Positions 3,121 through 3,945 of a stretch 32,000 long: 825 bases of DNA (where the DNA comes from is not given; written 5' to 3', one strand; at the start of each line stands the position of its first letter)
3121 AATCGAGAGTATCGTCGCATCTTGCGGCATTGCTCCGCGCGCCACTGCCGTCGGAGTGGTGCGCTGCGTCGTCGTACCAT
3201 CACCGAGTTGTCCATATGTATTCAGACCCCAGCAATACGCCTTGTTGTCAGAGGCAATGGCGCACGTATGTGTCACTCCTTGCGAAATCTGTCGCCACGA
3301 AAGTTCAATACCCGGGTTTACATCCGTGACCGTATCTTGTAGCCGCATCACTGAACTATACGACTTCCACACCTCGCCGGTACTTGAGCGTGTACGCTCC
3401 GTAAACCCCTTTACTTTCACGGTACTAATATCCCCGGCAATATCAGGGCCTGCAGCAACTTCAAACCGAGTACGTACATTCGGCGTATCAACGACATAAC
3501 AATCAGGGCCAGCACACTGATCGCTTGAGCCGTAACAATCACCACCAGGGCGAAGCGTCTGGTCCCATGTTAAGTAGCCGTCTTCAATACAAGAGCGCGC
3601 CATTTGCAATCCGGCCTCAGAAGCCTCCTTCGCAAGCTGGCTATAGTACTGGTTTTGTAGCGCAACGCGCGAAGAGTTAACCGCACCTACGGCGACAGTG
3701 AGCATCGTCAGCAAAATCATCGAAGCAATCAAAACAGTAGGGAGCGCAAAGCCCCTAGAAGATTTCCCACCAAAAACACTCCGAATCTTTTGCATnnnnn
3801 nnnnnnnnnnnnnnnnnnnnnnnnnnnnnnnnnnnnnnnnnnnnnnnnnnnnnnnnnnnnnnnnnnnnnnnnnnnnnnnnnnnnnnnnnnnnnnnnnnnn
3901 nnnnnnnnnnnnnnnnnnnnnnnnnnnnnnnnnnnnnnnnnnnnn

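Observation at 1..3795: Unlisted giant ORF: PilX-like minor-pilin N-terminus fused to about 20 RCC1 propeller blades (candidate pilus-borne adhesin)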

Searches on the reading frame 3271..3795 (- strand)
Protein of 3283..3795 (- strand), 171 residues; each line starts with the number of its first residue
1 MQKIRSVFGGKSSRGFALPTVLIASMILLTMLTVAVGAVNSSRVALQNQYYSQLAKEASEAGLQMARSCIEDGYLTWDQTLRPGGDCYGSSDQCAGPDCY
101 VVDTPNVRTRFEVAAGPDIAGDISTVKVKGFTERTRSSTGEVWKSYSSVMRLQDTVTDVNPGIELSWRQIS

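Call 4: search_protein_families(library=pfam, proteins=[window:3316-3795:-], max_evalue=10)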
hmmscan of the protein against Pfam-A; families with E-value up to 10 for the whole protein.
window:3316-3795:- (160 aa): 1 family
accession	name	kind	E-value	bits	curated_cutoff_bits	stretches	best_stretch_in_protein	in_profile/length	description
PF13400.11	Tad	-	0.22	12.3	22.3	1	20-48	5-35/47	Putative Flp pilus-assembly TadE/G-like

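Call 5: search_protein_families(library=ncbifam, proteins=[window:3316-3795:-], max_evalue=10)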
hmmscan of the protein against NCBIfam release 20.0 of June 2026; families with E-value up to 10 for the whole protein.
window:3316-3795:- (160 aa): 1 family
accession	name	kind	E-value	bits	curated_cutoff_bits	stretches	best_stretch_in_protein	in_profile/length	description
NF007660.0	PRK10332.1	equivalog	0.0013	19.2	86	1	11-71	6-67/107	prepilin-type N-terminal cleavage/methylation domain-containing protein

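Call 9: find_homologous_proteins(query=window:3283-3795:-, max_evalue=0.001)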
Query seq(171 aa) (171 aa): 5 proteins with E <= 0.001 among 45 candidates.
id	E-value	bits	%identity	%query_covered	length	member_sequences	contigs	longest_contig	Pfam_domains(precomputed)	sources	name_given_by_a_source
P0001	2.2e-36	144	48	92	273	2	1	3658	PF00415.25,PF13540.13,PF25390.2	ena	-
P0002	4.0e-36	143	50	80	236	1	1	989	-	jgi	-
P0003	8.8e-33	132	45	87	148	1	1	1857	-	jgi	jgi:Tfp pilus assembly protein PilV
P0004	5.3e-14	71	48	46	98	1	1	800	-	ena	-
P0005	6.4e-11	61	46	47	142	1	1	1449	-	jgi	jgi:hypothetical protein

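Call 13: find_related_loci(query=A1, collection=genome_contigs, flank=10000)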
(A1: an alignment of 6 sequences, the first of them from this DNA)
Query A1 (171 aa) in genome_contigs; peptide patterns used: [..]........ (x = any residue, [..] = any of these).
101 stretches matched a pattern; 77 encode a relative of the query (tblastn E <= 1e-3); 77 distinct loci.
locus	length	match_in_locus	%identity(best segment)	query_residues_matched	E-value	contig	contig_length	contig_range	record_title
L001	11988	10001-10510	61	1-171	3e-69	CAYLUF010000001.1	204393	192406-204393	MAG TPA_asm: uncultured Candidatus Saccharibacteria bacterium isolate binchicken_co173_139 genome assembly, contig: NODE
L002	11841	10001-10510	62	1-171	7e-60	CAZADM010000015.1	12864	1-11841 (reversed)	MAG TPA_asm: uncultured Candidatus Saccharibacteria bacterium isolate SRP192927_co2_955 genome assembly, contig: NODE_87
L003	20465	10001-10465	41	13-171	1e-30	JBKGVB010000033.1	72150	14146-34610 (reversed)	MAG: Candidatus Saccharimonadales bacterium isolate SHSU_advanced.final.171 k67_15858316, whole genome shotgun sequence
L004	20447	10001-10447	42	1-148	3e-29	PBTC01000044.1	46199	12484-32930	MAG: Candidatus Saccharibacteria bacterium isolate NP70 MHASMcontig_176434, whole genome shotgun sequence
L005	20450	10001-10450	40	11-152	4e-27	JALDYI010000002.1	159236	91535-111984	MAG: Candidatus Saccharibacteria bacterium isolate MCT-ROC-18 NODE_32_length_159236_cov_7.331290, whole genome shotgun s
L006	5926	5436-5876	43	2-145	6e-27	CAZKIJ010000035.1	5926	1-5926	MAG TPA_asm: uncultured Candidatus Saccharibacteria bacterium isolate SRP093762_co1_173 genome assembly, contig: NODE_73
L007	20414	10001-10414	38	15-148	6e-27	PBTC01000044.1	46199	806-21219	MAG: Candidatus Saccharibacteria bacterium isolate NP70 MHASMcontig_176434, whole genome shotgun sequence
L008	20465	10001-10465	42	11-160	4e-27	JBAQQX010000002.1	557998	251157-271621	MAG: Candidatus Saccharimonadales bacterium isolate MFD12015_ilm_asm_bin4 k127_17485, whole genome shotgun sequence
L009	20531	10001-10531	38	11-169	7e-27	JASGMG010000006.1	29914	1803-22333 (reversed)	MAG: Patescibacteria group bacterium isolate DJKA123_ANT-F21_bin.43 scaffold_429, whole genome shotgun sequence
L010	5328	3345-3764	43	14-150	4e-26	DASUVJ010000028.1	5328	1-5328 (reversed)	MAG TPA_asm: Candidatus Saccharimonadales bacterium isolate SMAG_U1812 k141_492310, whole genome shotgun sequence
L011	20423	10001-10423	42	15-146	1e-25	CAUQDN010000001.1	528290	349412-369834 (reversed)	MAG TPA_asm: uncultured Candidatus Saccharibacteria bacterium isolate ERR9968982_bin.11_MetaWRAP_v1.3_MAG genome assembl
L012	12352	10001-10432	40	15-148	2e-25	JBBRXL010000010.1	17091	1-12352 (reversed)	MAG: Candidatus Saccharimonadales bacterium isolate La4_metabat2.197 La4_metabat2.197_K_627913_L_17091_cov_14.1342, whol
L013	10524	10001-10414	39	15-155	3e-25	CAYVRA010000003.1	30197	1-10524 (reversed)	MAG TPA_asm: uncultured Candidatus Saccharimonas sp. isolate SRP272421_co2_799 genome assembly, contig: NODE_3480_length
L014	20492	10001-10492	38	11-167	7e-25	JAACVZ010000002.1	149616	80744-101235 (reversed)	MAG: Candidatus Saccharibacteria bacterium isolate CG_2015-01t_48_29 CG_2015-01t_curated_scaffold_18, whole genome shotg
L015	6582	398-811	42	11-147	1e-24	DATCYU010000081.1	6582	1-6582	MAG TPA_asm: Candidatus Saccharimonadales bacterium isolate SMAG_U52 k141_611475, whole genome shotgun sequence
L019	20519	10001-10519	34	1-164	6e-23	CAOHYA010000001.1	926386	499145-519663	MAG: uncultured Candidatus Saccharibacteria bacterium isolate REFINED_METABAT215_TOP10_CONTIGS_1500_ASSEMBLY_K77_MERGED_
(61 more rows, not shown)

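Call 15: search_protein_representatives(alignment_id=A1)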
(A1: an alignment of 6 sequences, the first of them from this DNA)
Query: 6 sequences, 209 profile positions. Proteins with E-value up to 0.001 (for the whole library): 6067; up to 1e-10: 1732; up to 1e-30: 366. The best 150 are listed.
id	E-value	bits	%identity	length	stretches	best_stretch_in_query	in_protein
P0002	1.0e-94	332.7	-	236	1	1-208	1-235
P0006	6.6e-88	310.4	-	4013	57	156-206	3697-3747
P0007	2.7e-80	285.5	-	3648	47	157-205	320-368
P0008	4.6e-78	278.3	-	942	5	8-204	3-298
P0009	1.8e-72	260.0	-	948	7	7-207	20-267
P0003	2.3e-72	259.6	-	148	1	1-148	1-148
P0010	3.3e-56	206.8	-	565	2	6-164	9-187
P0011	1.5e-54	201.5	-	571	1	9-163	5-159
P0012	2.7e-54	200.6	-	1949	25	150-205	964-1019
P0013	2.7e-54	200.6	-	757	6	5-151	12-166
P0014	4.5e-52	193.3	-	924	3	19-192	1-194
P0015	4.7e-52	193.3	-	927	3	9-192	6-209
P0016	1.7e-50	188.2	-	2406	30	107-200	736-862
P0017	2.8e-50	187.5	-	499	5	9-197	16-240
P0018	8.0e-50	186.0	-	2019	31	133-206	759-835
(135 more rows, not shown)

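Call 20: search_protein_families(library=pfam, alignment_id=A2, max_evalue=10)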
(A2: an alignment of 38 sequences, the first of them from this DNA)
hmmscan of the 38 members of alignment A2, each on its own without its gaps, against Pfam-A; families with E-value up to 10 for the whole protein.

A. member 1, seq(171 aa): 1 family
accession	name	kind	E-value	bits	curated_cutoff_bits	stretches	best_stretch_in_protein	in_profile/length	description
PF13400.11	Tad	-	0.25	12.1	22.3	1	20-48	5-35/47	Putative Flp pilus-assembly TadE/G-like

B. families by the number of members that match (of 38 scanned): 28 families (the first 25 are shown)
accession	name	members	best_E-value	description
PF20520.3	Ac45-VOA1_TM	6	0.013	V0 complex accessory subunit Ac45/VOA1 transmembrane domain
PF13540.12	RCC1_2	5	7.8e-10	Regulator of chromosome condensation (RCC1) repeat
PF14341.11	PilX_N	5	0.0096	PilX N-terminal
PF13179.11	DUF4006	4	0.0023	Family of unknown function (DUF4006)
PF23959.1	DUF7288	2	0.0056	Family of unknown function (DUF7288)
PF21722.4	Gly_rich_2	1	3.5e-11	Glycine-rich domain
PF17203.10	sCache_3_2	1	0.0058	Single cache domain 3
PF25390.1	WD40_RLD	1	0.0058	RCC1-like domain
PF13985.11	YbgS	1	0.025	YbgS-like protein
PF20538.3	DUF6753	1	0.046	Family of unknown function (DUF6753)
PF04888.17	SseC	1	0.046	Secretion system effector C (SseC) like family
PF07963.17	N_methyl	1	0.049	Prokaryotic N-terminal methylation motif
PF18115.7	Tudor_3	1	0.049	DNA repair protein Crb2 Tudor domain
PF16409.10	DUF5017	1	0.052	Domain of unknown function (DUF5017)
PF24278.2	HVO_0513_N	1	0.067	HVO_0513, N-terminal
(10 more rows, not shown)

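Call 21: search_solved_structures(query=A2, max_evalue=10, show_alignments=3)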
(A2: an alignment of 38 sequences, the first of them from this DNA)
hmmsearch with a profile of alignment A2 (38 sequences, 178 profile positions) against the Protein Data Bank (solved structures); distinct sequences matched with E-value up to 10: 0.

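Call 25: find_homologous_proteins(query=A2, max_evalue=0.00001)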
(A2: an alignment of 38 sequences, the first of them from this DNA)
Query A2 (38 sequences) (171 aa, profile of the alignment): 108 proteins with E <= 0.00001 among 5243 candidates.
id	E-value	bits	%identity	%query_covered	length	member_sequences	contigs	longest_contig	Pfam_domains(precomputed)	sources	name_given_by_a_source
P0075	5.1e-55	204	35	92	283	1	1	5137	PF00415.25,PF13540.13,PF25390.2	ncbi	-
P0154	2.4e-52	195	39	78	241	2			-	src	-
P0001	8.0e-52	194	48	92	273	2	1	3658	PF00415.25,PF13540.13,PF25390.2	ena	-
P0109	6.4e-51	191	40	78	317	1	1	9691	PF21722.5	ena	-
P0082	8.1e-51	191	41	92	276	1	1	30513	-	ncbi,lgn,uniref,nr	ncbi:hypothetical protein EG850_12270 [Gulosibacter macacae]|uniref:Uncharacterized protein n=1 Tax=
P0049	1.7e-50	189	44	82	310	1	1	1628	PF07484.18,PF21939.2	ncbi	-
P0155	2.7e-50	189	40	90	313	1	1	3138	PF07484.18,PF21939.2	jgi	-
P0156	8.4e-50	187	40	81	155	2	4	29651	-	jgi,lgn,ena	-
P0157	1.3e-49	187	42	78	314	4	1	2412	PF07484.18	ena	-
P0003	1.9e-49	186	45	87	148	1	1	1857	-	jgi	jgi:Tfp pilus assembly protein PilV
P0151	4.4e-49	185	32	88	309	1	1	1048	PF00415.25,PF25390.2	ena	-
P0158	5.3e-49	185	38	79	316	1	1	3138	PF07484.18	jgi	-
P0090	5.4e-49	185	39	87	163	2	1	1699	-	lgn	-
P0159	4.6e-48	182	36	82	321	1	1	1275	PF00415.25,PF25390.2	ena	-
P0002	6.8e-48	181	50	80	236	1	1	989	-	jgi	-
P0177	4.0e-44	169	38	78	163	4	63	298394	-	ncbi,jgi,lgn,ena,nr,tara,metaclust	ncbi:hypothetical protein CL689_07255 [Candidatus Saccharibacteria bacterium]|nr:hypothetical protei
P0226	2.1e-35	140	30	84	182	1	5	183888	-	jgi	jgi:hypothetical protein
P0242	2.4e-29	121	34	77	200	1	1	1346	-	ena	-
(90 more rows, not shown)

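Call 35: predict_structure(alignment_id=A3)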
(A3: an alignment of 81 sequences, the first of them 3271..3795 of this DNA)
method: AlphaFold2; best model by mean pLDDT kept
length: 175 residues; sequences in the alignment: 81
mean_pLDDT: 85.4   pTM: 0.73
mean pLDDT of the five models: 85.4, 85.3, 84.8, 83.1, 83.0
residues with pLDDT >= 90: 99; 70-90: 41; 50-70: 35; < 50: 0
segments of 3 or more residues with pLDDT < 50: none
pLDDT, mean of each block of 10 residues (from residue 1): 67 74 96 96 96 97 93 89 90 82 95 75 80 95 96 71 64 76
secondary structure, 60 per line:
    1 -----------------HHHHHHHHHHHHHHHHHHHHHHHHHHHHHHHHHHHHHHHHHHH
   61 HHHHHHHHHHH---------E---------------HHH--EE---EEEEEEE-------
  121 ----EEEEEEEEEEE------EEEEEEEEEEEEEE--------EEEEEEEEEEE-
elements in order: H18-71 E107-113 E125-135 E142-155 E164-174

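Call 39: fold_search(model_id=the predicted structure, library=pdb)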
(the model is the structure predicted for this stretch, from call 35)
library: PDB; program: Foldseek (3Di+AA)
matches with E <= 10: 394; with E <= 0.001: 0
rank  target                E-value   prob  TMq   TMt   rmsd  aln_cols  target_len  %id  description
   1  2bhm_A                1.5e-01  0.11  0.18  0.21   6.2        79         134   16  Crystal structure of VirB8 from Brucella suis (released 2005-03-16)
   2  1ndo_B                2.9e-01  0.10  0.19  0.18  15.1       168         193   11  NAPHTHALENE 1,2-DIOXYGENASE (released 1999-03-23)
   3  5wii_D                3.3e-01  0.10  0.18  0.20   7.8        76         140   14  TraE protein in complex with 2-Chloroisonicotinic Acid (released 2017-11-15)
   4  2hmj_B                3.3e-01  0.09  0.19  0.17  15.8       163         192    8  Crystal Structure of the Naphthalene 1,2-Dioxygenase Phe-352-Val Mutant. (released 2006-10-10)
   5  4nhf_F                3.8e-01  0.10  0.18  0.20   7.7        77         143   12  Crystal structure of the soluble domain of TrwG Type IV secretion machinery from Bartonella grahamii (released 2014-03-05)
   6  8jzb_B                3.8e-01  0.09  0.18  0.07  19.4       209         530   11  Langya Henipavirus attachment protein (released 2024-04-17)
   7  4nhf_C                4.0e-01  0.10  0.17  0.20   7.5        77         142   13  Crystal structure of the soluble domain of TrwG Type IV secretion machinery from Bartonella grahamii (released 2014-03-05)
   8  5wio_C                4.0e-01  0.08  0.17  0.19  11.4        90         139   16  TraE protein in complex with 4-(1H-pyrrol-1-yl)pyridine-2-carboxylic acid (released 2017-11-15)
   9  5wio_D                4.2e-01  0.12  0.18  0.22  10.7        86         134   13  TraE protein in complex with 4-(1H-pyrrol-1-yl)pyridine-2-carboxylic acid (released 2017-11-15)
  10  2xso_N                4.2e-01  0.06  0.18  0.17  15.5       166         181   15  CRYSTAL STRUCTURE OF P4 VARIANT OF BIPHENYL DIOXYGENASE FROM BURKHOLDERIA XENOVORANS LB400 (released 2010-11-24)
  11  4akz_A                4.5e-01  0.13  0.19  0.21   6.4        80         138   16  CRYSTAL STRUCTURE OF VIRB8 FROM BRUCELLA SUIS (released 2012-09-05)
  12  6l7a_A                4.8e-01  0.06  0.13  0.10  18.9        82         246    8  CsgFG complex in Curli biogenesis system (released 2020-01-15)
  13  4o3v_A                5.4e-01  0.13  0.19  0.22   6.5        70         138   10  Crystal structure of a VirB8-like protein of type IV secretion system from Rickettsia typhi (released 2014-03-05)
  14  3en1_B                5.4e-01  0.06  0.17  0.17  16.3       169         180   12  Crystal structure of Toluene 2,3-Dioxygenase (released 2009-03-17)
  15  2fxt                  5.4e-01  0.06  0.12  0.11  11.9        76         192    8  Crystal Structure of Yeast Tim44 (released 2007-02-06)
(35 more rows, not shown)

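Call 41: find_related_loci(query=window:3283-3795:-, collection=metagenome_contigs, flank=10000)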
Query seq(171 aa) (171 aa) in metagenome_contigs; peptide patterns used: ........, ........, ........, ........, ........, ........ (x = any residue, [..] = any of these).
250 stretches matched a pattern, but none encodes a relative of the query by tblastn (E <= 1e-3).

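Call 50: search_protein_families(library=ncbifam, alignment_id=A2, max_evalue=1)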
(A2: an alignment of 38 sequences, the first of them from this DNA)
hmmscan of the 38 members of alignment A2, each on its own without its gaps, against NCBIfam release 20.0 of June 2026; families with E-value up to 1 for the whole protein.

A. member 1, seq(171 aa): 1 family
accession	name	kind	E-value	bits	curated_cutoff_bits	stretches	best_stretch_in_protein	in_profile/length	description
NF007660.0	PRK10332.1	equivalog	0.0015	19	86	1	11-70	6-66/107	prepilin-type N-terminal cleavage/methylation domain-containing protein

B. families by the number of members that match (of 38 scanned): 21 families
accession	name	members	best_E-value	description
NF007660.0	PRK10332.1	33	5e-05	prepilin-type N-terminal cleavage/methylation domain-containing protein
NF037980.1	T2SS_GspK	3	0.003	type II secretion system minor pseudopilin GspK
TIGR01231.1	lacC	2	0.02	tagatose-6-phosphate kinase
NF010033.0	PRK13508.1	2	0.069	tagatose-6-phosphate kinase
NF010533.0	PRK13922.9-5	2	0.1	rod shape-determining protein MreC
NF041014.1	pilin_ComGG_2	1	0.0076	competence type IV pilus minor pilin ComGG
NF038301.1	EPS_HpsA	1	0.0097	hormogonium polysaccharide biosynthesis protein HpsA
TIGR01707.1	gspI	1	0.015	type II secretion system minor pseudopilin GspI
TIGR02523.1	type_IV_pilV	1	0.027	type IV pilus modification protein PilV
NF050032.1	Rv1733c_fam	1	0.028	Rv1733c family protein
NF041930.1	Xrt_dep_XDD3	1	0.048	XDD3 family exosortase-dependent surface protein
NF005163.0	PRK06638.1-3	1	0.053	NADH-quinone oxidoreductase subunit J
NF007848.0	PRK10557.1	1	0.054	prepilin peptidase-dependent protein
NF050013.1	HpsJ_like_A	1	0.082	HpsJ-like protein, cyanoexosortase A-associated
NF005249.0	PRK06760.1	1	0.091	hypothetical protein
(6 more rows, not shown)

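Call 51: find_encoding_contigs(protein=P0177, flank=8000, max_places=3)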
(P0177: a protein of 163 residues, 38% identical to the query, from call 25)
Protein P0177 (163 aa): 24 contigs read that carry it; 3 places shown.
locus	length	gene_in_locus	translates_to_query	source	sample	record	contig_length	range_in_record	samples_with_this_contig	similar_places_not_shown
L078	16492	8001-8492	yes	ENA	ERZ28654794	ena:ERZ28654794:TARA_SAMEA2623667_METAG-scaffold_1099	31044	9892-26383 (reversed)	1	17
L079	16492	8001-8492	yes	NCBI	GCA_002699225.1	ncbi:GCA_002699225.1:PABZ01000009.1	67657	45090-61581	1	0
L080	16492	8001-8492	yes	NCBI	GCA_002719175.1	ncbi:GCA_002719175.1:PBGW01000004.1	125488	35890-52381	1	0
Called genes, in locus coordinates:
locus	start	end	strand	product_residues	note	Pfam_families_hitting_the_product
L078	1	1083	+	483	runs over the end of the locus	PF07963:N_methyl (weak), PF00041:fn3 (weak)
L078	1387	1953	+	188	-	PF04011:LemA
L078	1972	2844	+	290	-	PF01435:Peptidase_M48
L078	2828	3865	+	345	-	-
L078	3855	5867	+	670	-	PF22745:Nlig-Ia, PF01653:DNA_ligase_aden, PF03120:OB_DNA_ligase, PF12826:HHH_2, PF14520:HHH_5 (weak), PF00633:HHH (weak), PF00533:BRCT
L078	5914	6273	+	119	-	PF09656:PGPGW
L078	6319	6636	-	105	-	PF00076:RRM_1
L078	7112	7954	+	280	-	-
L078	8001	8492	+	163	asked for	-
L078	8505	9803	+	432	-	PF08245:Mur_ligase_M, PF02875:Mur_ligase_C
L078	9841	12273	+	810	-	PF00133:tRNA-synt_1, PF09334:tRNA-synt_1g, PF13603:tRNA-synt_1_2, PF00133:tRNA-synt_1, PF09334:tRNA-synt_1g, PF08264:Anticodon_1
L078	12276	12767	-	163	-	-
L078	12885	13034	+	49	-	-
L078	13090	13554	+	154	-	PF01029:NusB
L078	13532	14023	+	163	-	PF00293:NUDIX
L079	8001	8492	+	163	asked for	-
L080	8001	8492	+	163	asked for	-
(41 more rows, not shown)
